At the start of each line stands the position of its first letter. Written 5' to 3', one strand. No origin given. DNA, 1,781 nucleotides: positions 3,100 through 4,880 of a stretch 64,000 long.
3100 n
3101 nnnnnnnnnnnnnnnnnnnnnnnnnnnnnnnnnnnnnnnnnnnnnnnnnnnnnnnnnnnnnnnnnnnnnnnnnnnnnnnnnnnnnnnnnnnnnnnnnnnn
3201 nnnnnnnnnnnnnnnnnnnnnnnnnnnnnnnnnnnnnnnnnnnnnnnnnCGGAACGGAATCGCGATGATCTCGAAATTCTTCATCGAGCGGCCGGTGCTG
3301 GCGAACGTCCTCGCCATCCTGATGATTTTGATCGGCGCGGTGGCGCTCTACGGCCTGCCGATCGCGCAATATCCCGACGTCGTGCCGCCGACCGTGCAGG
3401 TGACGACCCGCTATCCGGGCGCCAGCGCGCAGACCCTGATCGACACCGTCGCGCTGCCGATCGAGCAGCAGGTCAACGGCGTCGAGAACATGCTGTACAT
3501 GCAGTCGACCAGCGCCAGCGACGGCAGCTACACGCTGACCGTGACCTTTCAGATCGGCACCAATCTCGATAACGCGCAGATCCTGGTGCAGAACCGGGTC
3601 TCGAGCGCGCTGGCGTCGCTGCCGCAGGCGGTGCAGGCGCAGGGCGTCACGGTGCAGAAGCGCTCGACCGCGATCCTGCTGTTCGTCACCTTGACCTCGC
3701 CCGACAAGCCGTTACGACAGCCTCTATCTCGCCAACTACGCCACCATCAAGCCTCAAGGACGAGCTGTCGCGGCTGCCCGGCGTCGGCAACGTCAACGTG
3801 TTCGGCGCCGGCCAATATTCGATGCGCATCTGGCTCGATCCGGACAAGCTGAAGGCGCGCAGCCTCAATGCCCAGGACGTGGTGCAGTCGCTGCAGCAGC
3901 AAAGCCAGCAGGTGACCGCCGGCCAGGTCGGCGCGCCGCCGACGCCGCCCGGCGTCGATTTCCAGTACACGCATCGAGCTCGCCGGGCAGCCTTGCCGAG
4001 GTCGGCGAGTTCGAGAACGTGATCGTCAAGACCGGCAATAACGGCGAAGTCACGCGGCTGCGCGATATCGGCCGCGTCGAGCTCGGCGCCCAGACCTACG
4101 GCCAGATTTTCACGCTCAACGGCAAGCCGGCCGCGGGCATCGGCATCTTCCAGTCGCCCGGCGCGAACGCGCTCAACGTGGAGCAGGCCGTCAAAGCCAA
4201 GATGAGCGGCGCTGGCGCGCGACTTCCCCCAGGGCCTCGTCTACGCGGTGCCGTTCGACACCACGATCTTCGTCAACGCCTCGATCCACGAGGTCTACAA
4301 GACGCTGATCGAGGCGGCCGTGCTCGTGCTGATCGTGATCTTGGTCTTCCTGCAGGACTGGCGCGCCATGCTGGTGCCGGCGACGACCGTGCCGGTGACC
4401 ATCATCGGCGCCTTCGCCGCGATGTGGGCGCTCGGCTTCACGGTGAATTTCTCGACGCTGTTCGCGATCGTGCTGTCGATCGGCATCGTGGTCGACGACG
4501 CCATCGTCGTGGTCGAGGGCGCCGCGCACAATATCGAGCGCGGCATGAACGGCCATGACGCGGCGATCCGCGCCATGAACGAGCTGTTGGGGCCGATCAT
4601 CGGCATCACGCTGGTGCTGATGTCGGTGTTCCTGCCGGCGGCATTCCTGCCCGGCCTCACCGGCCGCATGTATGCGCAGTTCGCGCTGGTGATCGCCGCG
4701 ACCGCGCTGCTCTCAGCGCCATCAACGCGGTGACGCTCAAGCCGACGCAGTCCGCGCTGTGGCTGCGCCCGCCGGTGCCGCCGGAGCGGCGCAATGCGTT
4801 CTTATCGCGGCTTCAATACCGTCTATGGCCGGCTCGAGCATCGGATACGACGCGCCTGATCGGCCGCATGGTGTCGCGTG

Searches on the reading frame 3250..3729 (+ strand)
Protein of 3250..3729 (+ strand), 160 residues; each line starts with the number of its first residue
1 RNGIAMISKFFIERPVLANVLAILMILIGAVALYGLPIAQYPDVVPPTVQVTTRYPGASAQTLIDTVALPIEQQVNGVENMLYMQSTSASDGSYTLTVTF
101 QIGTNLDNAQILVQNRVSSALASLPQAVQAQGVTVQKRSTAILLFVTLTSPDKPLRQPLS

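Call 88: search_protein_families(library=pfam, max_evalue=0.001, proteins=[window:3250-3729:+])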
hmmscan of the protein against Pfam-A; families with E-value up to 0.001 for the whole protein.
window:3250-3729:+ (160 aa): 1 family
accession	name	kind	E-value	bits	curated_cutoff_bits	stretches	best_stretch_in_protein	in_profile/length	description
PF00873.25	ACR_tran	-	1.6e-47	162.3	28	1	7-155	1-148/1021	AcrB/AcrD/AcrF family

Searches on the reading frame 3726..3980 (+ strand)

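Call 88: search_protein_families(library=pfam, max_evalue=0.001, proteins=[window:3726-3980:+])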
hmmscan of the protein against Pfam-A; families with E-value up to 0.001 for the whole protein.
window:3726-3980:+ (85 aa): 1 family
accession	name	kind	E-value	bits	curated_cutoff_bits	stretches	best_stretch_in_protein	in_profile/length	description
PF00873.25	ACR_tran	-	4.7e-17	61.5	28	1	9-68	160-219/1021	AcrB/AcrD/AcrF family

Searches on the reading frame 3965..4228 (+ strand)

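Call 88: search_protein_families(library=pfam, max_evalue=0.001, proteins=[window:3965-4228:+])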
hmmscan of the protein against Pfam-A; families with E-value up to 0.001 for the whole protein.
window:3965-4228:+ (88 aa): 1 family
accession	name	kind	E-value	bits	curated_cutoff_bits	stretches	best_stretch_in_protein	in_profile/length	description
PF00873.25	ACR_tran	-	9.1e-18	63.8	28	1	7-81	231-304/1021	AcrB/AcrD/AcrF family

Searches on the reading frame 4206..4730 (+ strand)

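Call 88: search_protein_families(library=pfam, max_evalue=0.001, proteins=[window:4206-4730:+])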
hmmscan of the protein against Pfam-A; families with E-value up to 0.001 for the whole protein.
window:4206-4730:+ (175 aa): 1 family
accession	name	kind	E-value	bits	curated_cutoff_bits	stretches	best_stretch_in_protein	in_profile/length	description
PF00873.25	ACR_tran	-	7e-58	196.6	28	1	2-170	305-474/1021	AcrB/AcrD/AcrF family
